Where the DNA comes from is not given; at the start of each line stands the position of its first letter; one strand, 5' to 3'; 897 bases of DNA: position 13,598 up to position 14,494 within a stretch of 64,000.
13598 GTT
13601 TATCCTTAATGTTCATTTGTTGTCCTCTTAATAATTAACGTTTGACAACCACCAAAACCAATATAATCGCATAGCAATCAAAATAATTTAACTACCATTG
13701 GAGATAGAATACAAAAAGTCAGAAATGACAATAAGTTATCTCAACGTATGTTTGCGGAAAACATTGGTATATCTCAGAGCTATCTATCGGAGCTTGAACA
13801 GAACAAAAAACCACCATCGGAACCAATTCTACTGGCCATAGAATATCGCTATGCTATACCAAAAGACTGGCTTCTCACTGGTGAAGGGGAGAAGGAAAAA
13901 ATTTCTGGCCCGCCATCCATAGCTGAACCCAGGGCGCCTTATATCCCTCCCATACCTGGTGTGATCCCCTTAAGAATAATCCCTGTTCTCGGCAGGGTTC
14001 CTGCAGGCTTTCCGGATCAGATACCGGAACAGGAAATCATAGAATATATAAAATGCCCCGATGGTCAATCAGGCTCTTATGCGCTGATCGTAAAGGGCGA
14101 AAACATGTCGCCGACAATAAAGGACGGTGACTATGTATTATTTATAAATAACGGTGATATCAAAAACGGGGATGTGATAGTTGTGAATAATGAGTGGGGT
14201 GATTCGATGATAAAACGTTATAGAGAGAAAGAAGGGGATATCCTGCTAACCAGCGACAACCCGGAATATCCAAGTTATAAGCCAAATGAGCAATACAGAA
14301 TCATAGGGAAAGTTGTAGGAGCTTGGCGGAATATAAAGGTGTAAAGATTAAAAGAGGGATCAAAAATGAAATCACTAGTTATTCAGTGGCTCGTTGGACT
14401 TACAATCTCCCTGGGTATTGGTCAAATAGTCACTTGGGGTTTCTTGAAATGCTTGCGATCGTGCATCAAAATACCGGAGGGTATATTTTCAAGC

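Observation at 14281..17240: A 2.9-kb cargo cassette is inserted directly after the prophage repressor gene and bounded by frame-crossing direct repeats; it is a candidate lysogeny-expressed, Rex-like exclusion system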

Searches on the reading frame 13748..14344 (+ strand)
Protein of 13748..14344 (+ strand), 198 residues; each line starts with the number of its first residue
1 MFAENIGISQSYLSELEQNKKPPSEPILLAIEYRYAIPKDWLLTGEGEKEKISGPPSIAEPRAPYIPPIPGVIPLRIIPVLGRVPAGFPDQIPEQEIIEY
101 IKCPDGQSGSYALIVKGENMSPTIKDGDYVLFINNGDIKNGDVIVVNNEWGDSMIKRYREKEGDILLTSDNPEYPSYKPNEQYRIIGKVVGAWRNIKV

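Call 6: search_protein_families(library=pfam, proteins=[window:13748-14344:+], max_evalue=1)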
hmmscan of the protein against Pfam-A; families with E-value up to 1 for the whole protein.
window:13748-14344:+ (198 aa): 6 families
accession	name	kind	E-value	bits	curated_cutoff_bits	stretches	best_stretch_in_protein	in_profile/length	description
PF00717.28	Peptidase_S24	-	2.5e-21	76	23.3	1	79-190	1-116/116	Peptidase S24-like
PF12844.13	HTH_19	-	4.9e-06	26.8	30.2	1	2-48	18-64/64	Helix-turn-helix domain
PF01381.28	HTH_3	-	1.2e-05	25.7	23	1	2-42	15-55/55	Helix-turn-helix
PF10502.14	Peptidase_S26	-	4.4e-05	23.9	22.9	1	114-157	27-76/168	Signal peptidase, peptidase S26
PF13560.12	HTH_31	-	0.02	15.6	27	1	2-31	20-50/64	Helix-turn-helix domain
PF21154.2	RPN7_PSMD6_C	-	0.044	13.8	26.9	0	161-168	7-14/23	26S proteasome regulatory subunit RPN7/PSMD6 C-terminal helix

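Call 8: search_protein_families(library=padloc, proteins=[window:13748-14344:+], max_evalue=1)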
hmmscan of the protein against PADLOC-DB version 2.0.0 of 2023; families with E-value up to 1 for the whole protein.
window:13748-14344:+ (198 aa): 3 families
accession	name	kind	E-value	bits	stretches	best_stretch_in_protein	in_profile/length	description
PDLC02926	HTH_VI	-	5e-09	34.3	1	2-49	20-67/92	-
PDLC03944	RmrA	-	0.031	11.3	1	2-45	25-68/384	-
PDLC03947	RmrA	-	0.046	10.5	1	2-44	30-72/383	-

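Call 9: search_protein_families(library=phrogs, proteins=[window:13748-14344:+], max_evalue=0.1)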
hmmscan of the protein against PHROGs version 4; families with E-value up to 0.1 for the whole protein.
window:13748-14344:+ (198 aa): 11 families
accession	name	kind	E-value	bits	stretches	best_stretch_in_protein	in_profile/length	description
phrog_4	-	transcription regulation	1.3e-34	120.9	1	2-197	153-340/400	transcriptional repressor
phrog_6201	-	transcription regulation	1.1e-14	55.3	1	113-196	31-118/121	CI-like repressor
phrog_8558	-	unknown function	2.1e-11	45.1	1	108-194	18-109/114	-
phrog_8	-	transcription regulation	2.4e-10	41.4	1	2-80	176-235/346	transcriptional regulator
phrog_811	-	DNA, RNA and nucleotide metabolism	4.8e-09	36.9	1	102-194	40-133/140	UmuD-like protein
phrog_2328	-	transcription regulation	2.2e-05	25.2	1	2-55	34-85/128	transcriptional repressor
phrog_7241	-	transcription regulation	0.00053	21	1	3-43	81-121/122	transcriptional regulator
phrog_3037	-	transcription regulation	0.0011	19.8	1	3-51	35-83/189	transcriptional repressor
phrog_2439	-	transcription regulation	0.0013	18.7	1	2-46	26-70/367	transcriptional regulator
phrog_2104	-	unknown function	0.0073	17.5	1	2-28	58-84/103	-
phrog_3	-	transcription regulation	0.074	13.8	1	3-52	108-155/430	transcriptional repressor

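Call 10: search_protein_families(library=ncbifam, proteins=[window:13748-14344:+], max_evalue=0.1)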
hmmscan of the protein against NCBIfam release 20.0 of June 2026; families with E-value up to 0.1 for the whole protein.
window:13748-14344:+ (198 aa): 6 families
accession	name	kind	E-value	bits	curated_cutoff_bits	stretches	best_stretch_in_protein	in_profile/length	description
TIGR00498.1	lexA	equivalog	2.2e-16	60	110.95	1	78-196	80-202/203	transcriptional repressor LexA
TIGR02227.1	sigpep_I_bact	equivalog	3.7e-06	26.9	47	1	113-166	23-82/162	signal peptidase I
NF007621.2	PRK10276.1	subfamily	4.2e-06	26.8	110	1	107-189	26-110/115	translesion error-prone DNA polymerase V autoproteolytic subunit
TIGR02754.1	sod_Ni_protease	equivalog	0.00094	19.6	63.25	1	115-172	3-67/90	nickel-type superoxide dismutase maturation protease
TIGR02228.1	sigpep_I_arch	equivalog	0.0011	18.9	51.85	1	112-159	33-83/158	signal peptidase I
NF048000.1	ECH1013_TF_S24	equivalog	0.022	14.6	300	1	115-191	118-199/204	ECH_1013 family putative transcriptional regulator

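Call 25: find_related_loci(query=window:13748-14344:+, collection=viral_contigs, flank=8000)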
Query window:13748-14344:+ (198 aa) in viral_contigs; peptide patterns used: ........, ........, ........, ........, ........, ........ (x = any residue, [..] = any of these).
5 stretches matched a pattern, but none encodes a relative of the query by tblastn (E <= 1e-3).

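Call 33: find_homologous_proteins(query=window:13748-14344:+, max_evalue=1e-10)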
Query window:13748-14344:+ (198 aa): 100 proteins with E <= 1e-10 among 624 candidates.
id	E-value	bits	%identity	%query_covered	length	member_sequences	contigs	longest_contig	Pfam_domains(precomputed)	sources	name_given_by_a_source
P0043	2.2e-127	441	100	100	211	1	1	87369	PF12844.14,PF00717.29,PF01381.29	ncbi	ncbi:MAG: S24 family peptidase [Pseudomonadota bacterium]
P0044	2.5e-97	343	80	99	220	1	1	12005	PF12844.14,PF00717.29,PF10502.15,PF01381.29,PF07022.20,PF13560.13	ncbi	ncbi:MAG: S24 family peptidase [Pseudomonadota bacterium]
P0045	1.2e-86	308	72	99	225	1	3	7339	PF12844.14,PF00717.29,PF01381.29,PF13560.13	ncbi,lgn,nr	ncbi:MAG: helix-turn-helix transcriptional regulator [Desulfobacterales bacterium]|nr:helix-turn-hel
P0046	1.6e-62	229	54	99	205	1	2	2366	PF12844.14,PF00717.29,PF01381.29,PF07022.20,PF13560.13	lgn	-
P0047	2.8e-62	228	54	99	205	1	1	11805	PF12844.14,PF00717.29,PF01381.29,PF07022.20,PF13560.13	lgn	-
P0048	1.2e-61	226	55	99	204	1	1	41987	PF12844.14,PF00717.29,PF01381.29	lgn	-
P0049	1.9e-60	222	58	99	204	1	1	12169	PF12844.14,PF00717.29,PF10502.15,PF01381.29,PF07022.20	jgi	jgi:SOS-response transcriptional repressor LexA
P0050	1.7e-59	219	56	99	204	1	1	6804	PF12844.14,PF00717.29,PF01381.29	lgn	-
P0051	7.9e-57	210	51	99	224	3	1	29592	PF12844.14,PF00717.29,PF01381.29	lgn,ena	-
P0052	8.6e-57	210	53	99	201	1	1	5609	PF12844.14,PF00717.29,PF01381.29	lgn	-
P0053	6.9e-56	207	53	99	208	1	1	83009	PF12844.14,PF00717.29,PF01381.29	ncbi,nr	ncbi:MAG: helix-turn-helix transcriptional regulator [Nitrospinae bacterium]|nr:helix-turn-helix tra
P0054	3.2e-55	205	70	67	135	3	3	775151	PF00717.29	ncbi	-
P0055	2.4e-54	202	52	99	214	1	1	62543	PF12844.14,PF00717.29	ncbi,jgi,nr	ncbi:MAG: helix-turn-helix domain-containing protein [Deferribacteres bacterium]|nr:helix-turn-helix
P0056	6.9e-54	201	48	99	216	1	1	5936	PF00717.29,PF01381.29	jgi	jgi:repressor LexA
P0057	3.5e-52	195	59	67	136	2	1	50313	PF00717.29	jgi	jgi:SOS-response transcriptional repressor LexA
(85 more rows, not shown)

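Call 34: find_encoding_contigs(protein=P0044, flank=10000, max_places=3)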
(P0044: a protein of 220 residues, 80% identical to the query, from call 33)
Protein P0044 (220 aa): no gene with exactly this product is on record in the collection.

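Call 35: find_encoding_contigs(protein=P0045, flank=10000, max_places=4)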
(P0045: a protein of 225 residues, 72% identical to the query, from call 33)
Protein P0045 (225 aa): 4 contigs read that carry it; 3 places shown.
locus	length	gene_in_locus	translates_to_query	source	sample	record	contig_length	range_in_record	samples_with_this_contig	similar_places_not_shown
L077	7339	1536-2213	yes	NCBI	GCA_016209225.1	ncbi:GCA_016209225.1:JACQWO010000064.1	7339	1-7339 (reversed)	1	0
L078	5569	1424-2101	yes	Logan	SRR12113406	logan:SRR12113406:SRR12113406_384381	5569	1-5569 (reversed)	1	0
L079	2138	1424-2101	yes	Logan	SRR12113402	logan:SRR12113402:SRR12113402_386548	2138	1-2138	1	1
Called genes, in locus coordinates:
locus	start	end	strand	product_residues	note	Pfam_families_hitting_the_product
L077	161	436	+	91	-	-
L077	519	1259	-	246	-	PF02498:Bro-N (weak)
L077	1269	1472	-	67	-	-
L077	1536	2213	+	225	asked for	PF12844:HTH_19, PF13560:HTH_31, PF01381:HTH_3, PF00717:Peptidase_S24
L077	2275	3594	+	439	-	-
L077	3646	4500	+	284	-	PF02086:MethyltransfD12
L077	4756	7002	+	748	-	PF13567:DUF4131, PF03772:Competence, PF00753:Lactamase_B, PF12706:Lactamase_B_2 (faint)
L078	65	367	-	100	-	-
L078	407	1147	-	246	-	PF02498:Bro-N (weak)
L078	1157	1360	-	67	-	-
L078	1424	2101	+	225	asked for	PF12844:HTH_19, PF13560:HTH_31, PF01381:HTH_3, PF00717:Peptidase_S24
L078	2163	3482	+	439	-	-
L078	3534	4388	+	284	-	PF02086:MethyltransfD12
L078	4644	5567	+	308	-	?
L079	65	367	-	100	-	-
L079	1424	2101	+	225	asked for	PF12844:HTH_19, PF13560:HTH_31, PF01381:HTH_3, PF00717:Peptidase_S24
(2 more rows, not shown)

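Call 38: list_cluster_members(proteins=[P0043, P0037, P0001, P0044, P0038])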
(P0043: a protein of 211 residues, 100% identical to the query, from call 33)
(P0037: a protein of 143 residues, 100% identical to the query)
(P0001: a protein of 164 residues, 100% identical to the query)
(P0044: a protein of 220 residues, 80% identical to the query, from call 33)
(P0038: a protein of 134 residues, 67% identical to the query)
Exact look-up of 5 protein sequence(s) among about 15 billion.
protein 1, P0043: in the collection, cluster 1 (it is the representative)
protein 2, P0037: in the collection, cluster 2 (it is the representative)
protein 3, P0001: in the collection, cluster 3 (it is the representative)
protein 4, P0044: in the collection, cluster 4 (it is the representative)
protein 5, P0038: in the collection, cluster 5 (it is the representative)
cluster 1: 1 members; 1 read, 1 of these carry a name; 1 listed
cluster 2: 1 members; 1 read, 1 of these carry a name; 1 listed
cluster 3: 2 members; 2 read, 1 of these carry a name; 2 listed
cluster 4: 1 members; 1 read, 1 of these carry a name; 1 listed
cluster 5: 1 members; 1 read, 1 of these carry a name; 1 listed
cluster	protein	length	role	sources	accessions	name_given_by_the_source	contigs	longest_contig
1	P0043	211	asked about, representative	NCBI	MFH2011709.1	MAG: S24 family peptidase [Pseudomonadota bacterium]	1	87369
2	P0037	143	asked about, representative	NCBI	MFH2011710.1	MAG: hypothetical protein ABIJ37_03245 [Pseudomonadota bacterium]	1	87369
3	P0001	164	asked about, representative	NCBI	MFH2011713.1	MAG: hypothetical protein ABIJ37_03260 [Pseudomonadota bacterium]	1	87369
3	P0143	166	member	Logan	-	-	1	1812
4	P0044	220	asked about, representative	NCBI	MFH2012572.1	MAG: S24 family peptidase [Pseudomonadota bacterium]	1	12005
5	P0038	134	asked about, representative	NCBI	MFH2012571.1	MAG: hypothetical protein ABIJ37_07735 [Pseudomonadota bacterium]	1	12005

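Call 70: search_protein_families(library=pfam, proteins=[L077:2275-3594:+], max_evalue=0.01)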
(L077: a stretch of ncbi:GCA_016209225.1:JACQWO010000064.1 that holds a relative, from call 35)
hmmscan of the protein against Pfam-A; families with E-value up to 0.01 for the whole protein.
L077:2275-3594:+ (439 aa): 0 families
